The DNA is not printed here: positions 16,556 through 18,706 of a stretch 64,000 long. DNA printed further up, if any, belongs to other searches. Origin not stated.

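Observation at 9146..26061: Complete T2SS/T4P-like cluster with non-canonical order (E-F-G-H-I-J-K-L-?-D-D) and no gspC or prepilin peptidase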

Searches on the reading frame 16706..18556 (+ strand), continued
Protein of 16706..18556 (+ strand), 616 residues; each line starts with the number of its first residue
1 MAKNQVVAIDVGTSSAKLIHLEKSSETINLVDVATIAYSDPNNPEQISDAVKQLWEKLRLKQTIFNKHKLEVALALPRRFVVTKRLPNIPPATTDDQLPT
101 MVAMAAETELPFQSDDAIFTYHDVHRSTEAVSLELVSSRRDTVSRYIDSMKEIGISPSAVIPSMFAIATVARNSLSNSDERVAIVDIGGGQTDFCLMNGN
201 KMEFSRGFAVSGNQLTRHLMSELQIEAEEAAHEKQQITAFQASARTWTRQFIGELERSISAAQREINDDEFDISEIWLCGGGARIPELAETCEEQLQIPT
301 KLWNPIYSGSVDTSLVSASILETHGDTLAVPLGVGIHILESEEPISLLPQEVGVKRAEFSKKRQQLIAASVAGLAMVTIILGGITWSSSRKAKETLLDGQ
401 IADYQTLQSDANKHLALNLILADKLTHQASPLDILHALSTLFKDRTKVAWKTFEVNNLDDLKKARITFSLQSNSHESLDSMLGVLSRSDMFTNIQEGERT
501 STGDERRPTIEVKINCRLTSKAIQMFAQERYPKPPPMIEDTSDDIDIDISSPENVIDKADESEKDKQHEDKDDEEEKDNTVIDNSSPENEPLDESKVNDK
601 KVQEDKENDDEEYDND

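Call 54: fold_search(model_id=the predicted structure, library=pdb)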
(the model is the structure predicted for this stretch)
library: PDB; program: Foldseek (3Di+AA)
matches with E <= 10: 1659; with E <= 0.001: 828
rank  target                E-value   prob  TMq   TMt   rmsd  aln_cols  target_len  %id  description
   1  5eox_B                6.3e-26  1.00  0.44  0.73   4.8       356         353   20  Pseudomonas aeruginosa PilM bound to ADP (released 2016-04-27)
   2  5eou_B                8.8e-26  1.00  0.49  0.83   3.3       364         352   21  Pseudomonas aeruginosa PilM:PilN1-12 bound to ATP (released 2016-04-27)
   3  5eoy_B                1.8e-25  1.00  0.44  0.73   4.6       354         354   21  Pseudomonas aeruginosa SeMet-PilM bound to ADP (released 2016-04-27)
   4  5eoy_A                5.4e-25  1.00  0.45  0.74   4.5       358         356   19  Pseudomonas aeruginosa SeMet-PilM bound to ADP (released 2016-04-27)
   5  5eox_A                1.5e-24  1.00  0.44  0.72   4.7       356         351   21  Pseudomonas aeruginosa PilM bound to ADP (released 2016-04-27)
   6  5eq6_A                2.5e-24  1.00  0.45  0.74   4.5       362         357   19  Pseudomonas aeruginosa PilM bound to AMP-PNP (released 2016-04-27)
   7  5eq6_B                8.5e-24  1.00  0.43  0.71   4.8       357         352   20  Pseudomonas aeruginosa PilM bound to AMP-PNP (released 2016-04-27)
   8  5eou_A                7.6e-23  1.00  0.46  0.81   3.6       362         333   20  Pseudomonas aeruginosa PilM:PilN1-12 bound to ATP (released 2016-04-27)
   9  3jc8_Ma               5.2e-22  1.00  0.47  0.79   3.7       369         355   22  Architectural model of the type IVa pilus machine in a piliated state (released 2016-03-16)
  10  2ych_A                5.5e-20  1.00  0.47  0.83   3.1       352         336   19  PilM-PilN type IV pilus biogenesis complex (released 2011-05-11)
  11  7q6i_D                1.0e-18  1.00  0.44  0.71   4.6       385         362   16  Vibrio maritimus FtsA 1-396 ATP and FtsN 1-29, bent tetramers in double filament arrangement (released 2022-09-21)
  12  7q6i_B                5.0e-18  1.00  0.44  0.67   5.1       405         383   14  Vibrio maritimus FtsA 1-396 ATP and FtsN 1-29, bent tetramers in double filament arrangement (released 2022-09-21)
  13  7q6f_A                1.6e-17  1.00  0.45  0.70   4.4       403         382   14  Vibrio maritimus FtsA 1-396 ATP, double filament (released 2022-09-21)
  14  7q6g                  3.4e-17  1.00  0.44  0.67   4.7       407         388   15  Xenorhabdus poinarii FtsA 1-396 ADP (released 2022-09-21)
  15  7q6d                  3.4e-17  1.00  0.43  0.66   5.1       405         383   14  E. coli FtsA 1-405 ATP 3 Ni (released 2022-09-21)
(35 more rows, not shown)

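Call 56: search_protein_representatives(alignment_id=A3)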
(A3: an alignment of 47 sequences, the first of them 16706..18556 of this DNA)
Query: 47 sequences, 573 profile positions. Proteins with E-value up to 0.001 (for the whole library): 13740; up to 1e-10: 5017; up to 1e-30: 61. The best 150 are listed.
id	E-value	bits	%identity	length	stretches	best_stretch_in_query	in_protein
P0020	7.9e-281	949.2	-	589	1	1-572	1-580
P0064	8.1e-267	903.0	-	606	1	1-566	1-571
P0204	1.2e-166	572.2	-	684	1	1-534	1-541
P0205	7.7e-162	556.4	-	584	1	1-566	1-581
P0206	6.3e-145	500.5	-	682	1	1-561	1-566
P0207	4.5e-120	418.5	-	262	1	1-251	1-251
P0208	4.9e-116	405.1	-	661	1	1-536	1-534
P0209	4.0e-113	395.5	-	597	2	173-541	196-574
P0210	1.2e-103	364.2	-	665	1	1-542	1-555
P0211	6.2e-96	338.8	-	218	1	349-567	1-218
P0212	2.1e-93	330.4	-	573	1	99-563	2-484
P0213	9.8e-90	318.3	-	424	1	255-561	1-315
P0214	8.0e-84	298.8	-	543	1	1-526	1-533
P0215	9.1e-83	295.3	-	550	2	239-529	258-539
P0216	3.7e-72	260.2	-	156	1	409-563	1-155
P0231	5.2e-39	150.8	-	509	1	5-495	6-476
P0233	1.5e-36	142.7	-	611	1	5-503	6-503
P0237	6.5e-36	140.6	-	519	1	6-496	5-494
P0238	2.4e-35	138.7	-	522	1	7-519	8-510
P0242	5.8e-34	134.2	-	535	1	6-519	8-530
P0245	7.1e-34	133.9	-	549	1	7-522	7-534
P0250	6.4e-32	127.4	-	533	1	7-525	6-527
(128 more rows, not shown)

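Call 57: list_cluster_members(proteins=[P0204, P0208, P0214, P0231, P0233, P0237, P0238, P0242, P0245, P0250])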
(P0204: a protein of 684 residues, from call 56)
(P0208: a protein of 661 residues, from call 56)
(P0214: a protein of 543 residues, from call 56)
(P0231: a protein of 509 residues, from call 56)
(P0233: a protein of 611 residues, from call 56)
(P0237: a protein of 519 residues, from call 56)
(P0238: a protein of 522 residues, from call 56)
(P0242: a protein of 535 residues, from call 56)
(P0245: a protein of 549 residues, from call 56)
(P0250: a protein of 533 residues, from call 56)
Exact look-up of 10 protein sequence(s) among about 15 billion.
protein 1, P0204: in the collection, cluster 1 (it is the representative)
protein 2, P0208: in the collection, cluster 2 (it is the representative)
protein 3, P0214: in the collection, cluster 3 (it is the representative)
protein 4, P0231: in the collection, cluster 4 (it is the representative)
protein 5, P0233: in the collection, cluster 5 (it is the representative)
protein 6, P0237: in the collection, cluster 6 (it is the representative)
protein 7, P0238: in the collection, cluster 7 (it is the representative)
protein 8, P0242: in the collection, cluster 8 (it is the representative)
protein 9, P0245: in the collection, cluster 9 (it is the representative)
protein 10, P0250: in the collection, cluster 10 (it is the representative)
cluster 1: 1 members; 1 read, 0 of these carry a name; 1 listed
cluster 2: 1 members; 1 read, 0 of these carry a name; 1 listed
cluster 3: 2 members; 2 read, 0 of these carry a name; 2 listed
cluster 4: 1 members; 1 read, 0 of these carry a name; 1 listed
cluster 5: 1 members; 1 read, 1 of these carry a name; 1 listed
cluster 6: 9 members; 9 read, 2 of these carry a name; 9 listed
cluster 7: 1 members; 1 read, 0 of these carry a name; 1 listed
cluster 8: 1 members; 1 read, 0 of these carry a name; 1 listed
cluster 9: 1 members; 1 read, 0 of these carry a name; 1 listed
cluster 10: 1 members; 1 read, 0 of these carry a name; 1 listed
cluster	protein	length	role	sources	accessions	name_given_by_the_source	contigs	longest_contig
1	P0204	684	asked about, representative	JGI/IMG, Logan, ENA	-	-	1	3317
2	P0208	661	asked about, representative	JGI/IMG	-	-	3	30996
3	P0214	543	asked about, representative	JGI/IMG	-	-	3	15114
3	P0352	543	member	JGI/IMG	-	-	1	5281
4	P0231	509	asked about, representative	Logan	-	-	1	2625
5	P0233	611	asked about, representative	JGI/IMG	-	type IV pilus assembly protein PilM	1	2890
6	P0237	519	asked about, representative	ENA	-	-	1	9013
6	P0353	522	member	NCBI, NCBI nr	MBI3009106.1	MAG: type IV pilus assembly protein PilM [Candidatus Omnitrophica bacterium] | type IV pilus assembly protein PilM [Candidatus Omnitrophota bacterium]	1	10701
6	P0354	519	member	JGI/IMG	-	type IV pilus assembly protein PilM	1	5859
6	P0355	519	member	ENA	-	-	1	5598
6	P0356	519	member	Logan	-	-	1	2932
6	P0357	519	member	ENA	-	-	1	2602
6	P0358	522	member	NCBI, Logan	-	-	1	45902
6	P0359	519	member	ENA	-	-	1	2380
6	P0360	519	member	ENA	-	-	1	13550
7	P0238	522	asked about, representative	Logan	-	-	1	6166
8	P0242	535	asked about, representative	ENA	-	-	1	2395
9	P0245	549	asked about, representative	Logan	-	-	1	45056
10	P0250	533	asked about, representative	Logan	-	-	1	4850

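Call 67: search_protein_families(library=pfam, proteins=[L077:8265-9266:+, L077:9263-9931:+, L077:13402-14244:+, L077:17842-18282:+, L038:19-885:+, L038:925-2106:+, L038:16538-17269:+, L038:17491-18363:+, L038:18440-19339:+, L033:3524-4333:+], max_evalue=0.01)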
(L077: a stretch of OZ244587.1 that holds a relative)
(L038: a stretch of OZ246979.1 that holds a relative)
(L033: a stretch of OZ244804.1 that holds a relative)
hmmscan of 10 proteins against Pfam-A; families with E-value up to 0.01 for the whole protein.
L077:8265-9266:+ (333 aa): 4 families
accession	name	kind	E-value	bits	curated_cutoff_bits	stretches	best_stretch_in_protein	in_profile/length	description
PF01555.25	N6_N4_Mtase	-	2.6e-40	139.2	26.7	1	57-280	1-221/221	DNA methylase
PF03602.21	Cons_hypoth95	-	0.00025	21.2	24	0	37-71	93-128/182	Conserved hypothetical protein 95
PF02086.21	MethyltransfD12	-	0.0018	18.5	22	0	54-74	173-193/253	D12 class N6 adenine-specific DNA methyltransferase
PF01170.24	UPF0020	-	0.0044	17.2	22.3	0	233-280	21-65/197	RMKL-like, methyltransferase domain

L077:9263-9931:+ (222 aa): 0 families

L077:13402-14244:+ (280 aa): 0 families

L077:17842-18282:+ (146 aa): 1 family
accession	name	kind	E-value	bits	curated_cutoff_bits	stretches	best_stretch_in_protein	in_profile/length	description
PF07690.21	MFS_1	-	4.8e-08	32.8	33.4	1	6-104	13-112/347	Major Facilitator Superfamily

L038:19-885:+ (288 aa): 1 family
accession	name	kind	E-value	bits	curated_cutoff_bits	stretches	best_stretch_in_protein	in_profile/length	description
PF11832.13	DUF3352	-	0.0038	16.3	26.8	0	37-121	305-381/536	Protein of unknown function (DUF3352)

L038:925-2106:+ (393 aa): 14 families
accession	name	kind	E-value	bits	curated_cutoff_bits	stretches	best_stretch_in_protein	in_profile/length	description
PF13646.12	HEAT_2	-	5.3e-30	104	27.7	4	291-386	2-87/88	HEAT repeats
PF02985.28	HEAT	-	7.1e-21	72.8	23.5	1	108-133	4-29/31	HEAT repeat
PF13513.12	HEAT_EZ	-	1.2e-12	48.5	27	0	108-131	32-55/55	HEAT-like repeat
PF25786.1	HEAT_GCN1_C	-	3.3e-12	47.1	27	0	306-385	44-131/151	GCN1-like, C-terminal HEAT repeats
PF12717.13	Cnd1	-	1.5e-10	41.8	26.4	0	216-301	16-105/162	non-SMC mitotic condensation complex subunit 1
PF03130.22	HEAT_PBS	-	2.3e-08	34.2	20.9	0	345-373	1-27/27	PBS lyase HEAT-like repeat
PF21581.3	SCD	-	1.7e-07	31.9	27.5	0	111-135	37-61/75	Stromalin conservative domain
PF21040.3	CEP104-like_TOG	-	2.5e-05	25.1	24.3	0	246-383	96-206/208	Centrosomal protein CEP104-like, TOG domain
PF24987.1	HEAT_EF3_N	-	0.00019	21.9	32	0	254-349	65-165/169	EF3 N-terminal HEAT repeat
PF00514.29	Arm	-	0.00019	21.8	20.6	0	105-129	13-37/41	Armadillo/beta-catenin-like repeat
PF25567.1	TPR_SYO1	-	0.0035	17.4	27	0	157-223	100-166/259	SYO1-like, TPR repeats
PF08862.16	DUF1829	-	0.004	18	22.2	0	86-128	34-74/87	Domain of unknown function DUF1829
PF12348.14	CLASP_N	-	0.0077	16.2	27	0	364-388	178-202/227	CLASP N terminal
PF16416.11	GUN4_N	-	0.0085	16.4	24.3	0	77-116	11-50/83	ARM-like repeat domain, GUN4-N terminal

L038:16538-17269:+ (243 aa): 0 families

L038:17491-18363:+ (290 aa): 0 families

L038:18440-19339:+ (299 aa): 0 families

L033:3524-4333:+ (269 aa): 1 family
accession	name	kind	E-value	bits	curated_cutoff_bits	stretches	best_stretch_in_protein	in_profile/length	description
PF06439.18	3keto-disac_hyd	-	0.003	18.1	26.8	0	32-240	9-186/187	3-keto-disaccharide hydrolase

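Call 71: find_homologous_proteins(query=L077:13402-14244:+, max_evalue=0.01)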
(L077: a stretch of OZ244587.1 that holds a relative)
Query L077:13402-14244:+ (280 aa): 63 proteins with E <= 0.01 among 1692 candidates.
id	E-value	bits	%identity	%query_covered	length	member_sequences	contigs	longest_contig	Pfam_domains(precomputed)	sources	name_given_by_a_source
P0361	1.9e-178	610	100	100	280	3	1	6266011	-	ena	-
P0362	2.1e-81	292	58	92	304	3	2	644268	-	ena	-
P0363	1.3e-64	237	50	92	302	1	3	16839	-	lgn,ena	-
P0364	1.5e-64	236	52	89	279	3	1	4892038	-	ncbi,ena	-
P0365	1.0e-63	234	49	93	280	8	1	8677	-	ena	-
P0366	1.4e-62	230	50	91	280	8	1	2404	-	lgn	-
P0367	1.2e-61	227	52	89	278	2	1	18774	-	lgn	-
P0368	3.4e-60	222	51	89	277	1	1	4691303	-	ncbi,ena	-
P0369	5.2e-60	221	51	88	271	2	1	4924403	-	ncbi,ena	-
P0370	2.1e-59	220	49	91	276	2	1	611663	-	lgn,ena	-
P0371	6.1e-59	218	50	89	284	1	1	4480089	-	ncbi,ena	-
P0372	8.4e-58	214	54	77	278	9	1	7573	-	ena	-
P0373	2.1e-57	213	49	92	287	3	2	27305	-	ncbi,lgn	-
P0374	5.4e-57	212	49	89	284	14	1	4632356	-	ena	-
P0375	9.1e-56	208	46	89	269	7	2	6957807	-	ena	-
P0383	1.3e-40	158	50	62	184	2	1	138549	PF11356.15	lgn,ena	-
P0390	7.1e-38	149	45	61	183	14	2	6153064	-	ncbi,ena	-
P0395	7.6e-36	142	44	61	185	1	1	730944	-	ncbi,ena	-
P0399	1.9e-34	138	43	63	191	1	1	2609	-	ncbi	-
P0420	9.6e-8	50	31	67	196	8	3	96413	-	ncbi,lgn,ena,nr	ncbi:MAG: hypothetical protein OXH39_08790 [Candidatus Poribacteria bacterium]|nr:hypothetical prote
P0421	9.9e-8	50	38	32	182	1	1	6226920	PF04351.20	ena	-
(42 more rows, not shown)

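Call 72: find_encoding_contigs(protein=P0420, flank=10000, max_places=3)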
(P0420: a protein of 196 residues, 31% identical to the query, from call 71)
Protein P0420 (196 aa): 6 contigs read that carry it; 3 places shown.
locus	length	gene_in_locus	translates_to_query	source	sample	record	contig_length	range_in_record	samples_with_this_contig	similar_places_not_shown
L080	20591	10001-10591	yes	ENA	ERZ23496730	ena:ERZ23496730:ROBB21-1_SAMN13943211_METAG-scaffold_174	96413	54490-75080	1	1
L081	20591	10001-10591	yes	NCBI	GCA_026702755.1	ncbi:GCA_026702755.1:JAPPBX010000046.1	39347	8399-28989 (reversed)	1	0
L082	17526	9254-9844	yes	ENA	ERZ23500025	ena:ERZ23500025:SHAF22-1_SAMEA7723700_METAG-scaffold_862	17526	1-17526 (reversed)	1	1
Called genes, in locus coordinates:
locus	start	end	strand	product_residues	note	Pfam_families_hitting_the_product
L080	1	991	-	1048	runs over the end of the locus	PF00133:tRNA-synt_1, PF09334:tRNA-synt_1g (weak), PF08264:Anticodon_1, PF19302:DUF5915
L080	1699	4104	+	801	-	PF00089:Trypsin, PF13365:Trypsin_2, PF00515:TPR_1 (faint), PF07719:TPR_2 (faint), PF13181:TPR_8 (faint), PF13424:TPR_12 (faint), PF13414:TPR_11 (weak), PF03781:FGE-sulfatase, +3 more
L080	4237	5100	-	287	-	-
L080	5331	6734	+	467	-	PF00206:Lyase_1, PF08328:ASL_C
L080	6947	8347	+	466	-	PF09992:NAGPA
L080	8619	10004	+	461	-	PF22113:Mtrc-MtrF_II-IV_dom (faint), PF13435:Cytochrome_C554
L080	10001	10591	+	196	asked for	-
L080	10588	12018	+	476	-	PF03412:Peptidase_C39, PF07610:DUF1573, PF22544:HYDIN_VesB_CFA65-like_Ig (weak)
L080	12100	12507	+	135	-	-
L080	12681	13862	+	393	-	-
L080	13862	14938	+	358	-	-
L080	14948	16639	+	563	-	PF02366:PMT (weak), PF13231:PMT_2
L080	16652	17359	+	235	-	PF13477:Glyco_trans_4_2, PF13439:Glyco_transf_4, PF13579:Glyco_trans_4_4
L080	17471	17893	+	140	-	PF00534:Glycos_transf_1, PF13524:Glyco_trans_1_2, PF13692:Glyco_trans_1_4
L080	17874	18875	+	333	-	PF13641:Glyco_tranf_2_3, PF00535:Glycos_transf_2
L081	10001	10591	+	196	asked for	-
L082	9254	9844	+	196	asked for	-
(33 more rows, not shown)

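Call 73: find_encoding_contigs(protein=P0390, flank=10000, max_places=2)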
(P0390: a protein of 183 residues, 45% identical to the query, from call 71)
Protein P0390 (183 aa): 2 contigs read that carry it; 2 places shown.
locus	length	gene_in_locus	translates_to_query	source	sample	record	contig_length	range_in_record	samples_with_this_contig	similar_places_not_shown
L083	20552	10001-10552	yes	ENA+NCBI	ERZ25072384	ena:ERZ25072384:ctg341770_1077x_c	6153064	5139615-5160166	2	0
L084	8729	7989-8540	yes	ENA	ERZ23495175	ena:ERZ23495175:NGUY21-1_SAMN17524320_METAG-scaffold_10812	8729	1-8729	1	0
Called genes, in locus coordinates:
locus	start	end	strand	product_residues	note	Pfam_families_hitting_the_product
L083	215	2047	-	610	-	PF01343:Peptidase_S49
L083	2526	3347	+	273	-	PF01063:Aminotran_4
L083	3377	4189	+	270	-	PF00106:adh_short, PF08659:KR, PF13561:adh_short_C2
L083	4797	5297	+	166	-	-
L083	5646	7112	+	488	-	-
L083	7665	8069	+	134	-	-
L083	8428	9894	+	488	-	PF04542:Sigma70_r2, PF08281:Sigma70_r4_2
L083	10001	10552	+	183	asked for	-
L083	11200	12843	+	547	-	PF04542:Sigma70_r2, PF08281:Sigma70_r4_2, PF24807:WD40_CDC20-Fz, PF23414:Beta-prop_EML_2, PF24817:WD40_WDHD1_1st, PF25174:Beta-prop_THOC3, PF25175:Beta-prop_WDR5, PF23381:Beta-prop_IFT122_1st, +44 more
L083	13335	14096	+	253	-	-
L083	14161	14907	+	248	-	PF05721:PhyH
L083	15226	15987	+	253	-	-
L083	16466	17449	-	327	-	-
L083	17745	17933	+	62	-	-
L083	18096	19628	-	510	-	PF01011:PQQ (faint), PF13570:Beta-prop_ACSF4 (weak), PF13360:PQQ_2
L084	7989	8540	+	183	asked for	-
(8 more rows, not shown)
